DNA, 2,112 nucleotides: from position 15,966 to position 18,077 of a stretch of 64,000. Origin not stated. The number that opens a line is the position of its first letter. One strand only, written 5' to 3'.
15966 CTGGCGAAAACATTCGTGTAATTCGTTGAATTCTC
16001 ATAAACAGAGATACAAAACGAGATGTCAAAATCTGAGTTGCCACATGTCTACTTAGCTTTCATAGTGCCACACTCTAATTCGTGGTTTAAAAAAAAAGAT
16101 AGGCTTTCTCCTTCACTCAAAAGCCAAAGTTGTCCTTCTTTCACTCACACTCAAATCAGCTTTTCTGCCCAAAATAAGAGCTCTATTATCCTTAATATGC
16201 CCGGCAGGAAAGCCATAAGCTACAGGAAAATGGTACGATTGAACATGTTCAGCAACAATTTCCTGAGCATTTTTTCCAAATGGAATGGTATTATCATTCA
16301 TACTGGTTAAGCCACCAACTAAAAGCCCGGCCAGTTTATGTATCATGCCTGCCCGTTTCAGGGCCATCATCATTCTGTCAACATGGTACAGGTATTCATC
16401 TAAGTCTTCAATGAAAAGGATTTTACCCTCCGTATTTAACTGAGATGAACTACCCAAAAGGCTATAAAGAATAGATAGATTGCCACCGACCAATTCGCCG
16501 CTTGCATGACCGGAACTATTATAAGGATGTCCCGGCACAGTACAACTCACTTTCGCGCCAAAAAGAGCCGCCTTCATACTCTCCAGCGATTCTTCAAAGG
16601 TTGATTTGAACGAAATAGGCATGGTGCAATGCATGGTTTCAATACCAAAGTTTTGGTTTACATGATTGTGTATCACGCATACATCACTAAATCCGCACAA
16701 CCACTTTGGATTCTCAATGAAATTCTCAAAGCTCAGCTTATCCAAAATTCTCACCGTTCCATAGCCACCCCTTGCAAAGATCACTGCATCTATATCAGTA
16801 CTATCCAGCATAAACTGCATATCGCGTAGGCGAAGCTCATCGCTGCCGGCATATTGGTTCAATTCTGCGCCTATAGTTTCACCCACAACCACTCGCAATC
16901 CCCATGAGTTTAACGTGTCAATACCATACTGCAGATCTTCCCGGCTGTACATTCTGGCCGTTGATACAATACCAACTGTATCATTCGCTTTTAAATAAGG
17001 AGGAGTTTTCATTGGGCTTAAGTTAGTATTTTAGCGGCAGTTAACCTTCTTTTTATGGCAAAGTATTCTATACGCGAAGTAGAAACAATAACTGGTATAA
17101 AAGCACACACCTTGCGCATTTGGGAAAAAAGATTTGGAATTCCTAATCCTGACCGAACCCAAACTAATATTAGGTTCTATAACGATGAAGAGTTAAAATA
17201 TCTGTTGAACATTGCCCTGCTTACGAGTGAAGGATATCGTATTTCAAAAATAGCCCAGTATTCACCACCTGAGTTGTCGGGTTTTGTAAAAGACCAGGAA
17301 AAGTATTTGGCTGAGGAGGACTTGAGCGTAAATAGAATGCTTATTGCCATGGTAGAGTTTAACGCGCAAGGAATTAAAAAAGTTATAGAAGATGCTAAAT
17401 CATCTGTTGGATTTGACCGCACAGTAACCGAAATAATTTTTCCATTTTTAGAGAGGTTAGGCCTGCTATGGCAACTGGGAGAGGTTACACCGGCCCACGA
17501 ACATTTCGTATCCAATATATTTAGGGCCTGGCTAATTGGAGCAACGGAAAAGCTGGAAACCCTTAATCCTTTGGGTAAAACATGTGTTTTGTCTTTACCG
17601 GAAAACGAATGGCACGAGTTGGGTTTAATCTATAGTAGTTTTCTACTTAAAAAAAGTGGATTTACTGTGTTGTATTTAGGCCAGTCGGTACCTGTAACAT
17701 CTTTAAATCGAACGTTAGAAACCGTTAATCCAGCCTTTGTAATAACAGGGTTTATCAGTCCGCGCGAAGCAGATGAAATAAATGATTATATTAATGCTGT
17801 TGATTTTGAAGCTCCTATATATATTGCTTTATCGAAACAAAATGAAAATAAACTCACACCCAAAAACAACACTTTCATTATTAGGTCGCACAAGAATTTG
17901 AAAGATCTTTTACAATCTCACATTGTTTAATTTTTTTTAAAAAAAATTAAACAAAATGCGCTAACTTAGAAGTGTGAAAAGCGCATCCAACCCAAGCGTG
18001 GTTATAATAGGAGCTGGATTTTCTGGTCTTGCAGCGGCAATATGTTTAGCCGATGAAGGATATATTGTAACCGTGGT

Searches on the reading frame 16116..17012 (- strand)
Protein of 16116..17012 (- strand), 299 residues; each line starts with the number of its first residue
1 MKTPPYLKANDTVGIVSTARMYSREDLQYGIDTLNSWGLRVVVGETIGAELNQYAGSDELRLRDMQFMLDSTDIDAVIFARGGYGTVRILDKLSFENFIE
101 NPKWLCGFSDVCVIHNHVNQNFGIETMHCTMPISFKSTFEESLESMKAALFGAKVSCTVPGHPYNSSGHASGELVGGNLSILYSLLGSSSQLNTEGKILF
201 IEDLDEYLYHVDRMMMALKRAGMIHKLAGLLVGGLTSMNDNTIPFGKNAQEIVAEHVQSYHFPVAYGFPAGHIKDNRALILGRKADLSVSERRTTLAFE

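Call 37: search_protein_families(library=pfam, proteins=[window:16116-17012:-], max_evalue=0.1)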
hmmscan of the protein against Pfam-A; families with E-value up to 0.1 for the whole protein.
window:16116-17012:- (299 aa): 2 families
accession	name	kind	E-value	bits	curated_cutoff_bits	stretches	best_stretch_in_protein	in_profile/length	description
PF02016.21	Peptidase_S66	-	3.9e-32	111.4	25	1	13-128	1-120/121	LD-carboxypeptidase N-terminal domain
PF17676.7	Peptidase_S66C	-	5.8e-32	111.3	23.7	1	171-287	1-120/120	LD-carboxypeptidase C-terminal domain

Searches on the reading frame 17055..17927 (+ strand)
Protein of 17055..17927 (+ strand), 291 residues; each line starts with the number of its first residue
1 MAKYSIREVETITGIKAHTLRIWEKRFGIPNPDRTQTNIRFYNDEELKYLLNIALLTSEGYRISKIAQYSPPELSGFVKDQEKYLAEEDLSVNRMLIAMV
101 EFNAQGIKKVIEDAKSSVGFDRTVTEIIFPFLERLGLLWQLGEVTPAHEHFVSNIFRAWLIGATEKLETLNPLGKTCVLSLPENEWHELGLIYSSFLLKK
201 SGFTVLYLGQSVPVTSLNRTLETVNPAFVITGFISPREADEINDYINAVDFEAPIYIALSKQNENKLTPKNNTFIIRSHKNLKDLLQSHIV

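Call 37: search_protein_families(library=pfam, proteins=[window:17055-17927:+], max_evalue=0.1)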
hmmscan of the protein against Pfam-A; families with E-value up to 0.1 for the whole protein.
window:17055-17927:+ (291 aa): 4 families
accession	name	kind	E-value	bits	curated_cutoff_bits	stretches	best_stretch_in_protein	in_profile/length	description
PF13411.12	MerR_1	-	1.5e-15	57.5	21.6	1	4-69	1-65/69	MerR HTH family regulatory protein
PF02607.22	B12-binding_2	-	1.2e-08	35.5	23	1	93-159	3-69/74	B12 binding domain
PF00376.29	MerR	-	1.5e-07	31.6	28.2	1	5-42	1-38/38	MerR family regulatory protein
PF02310.24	B12-binding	-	0.026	14.8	32.1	1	178-243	4-69/121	B12 binding domain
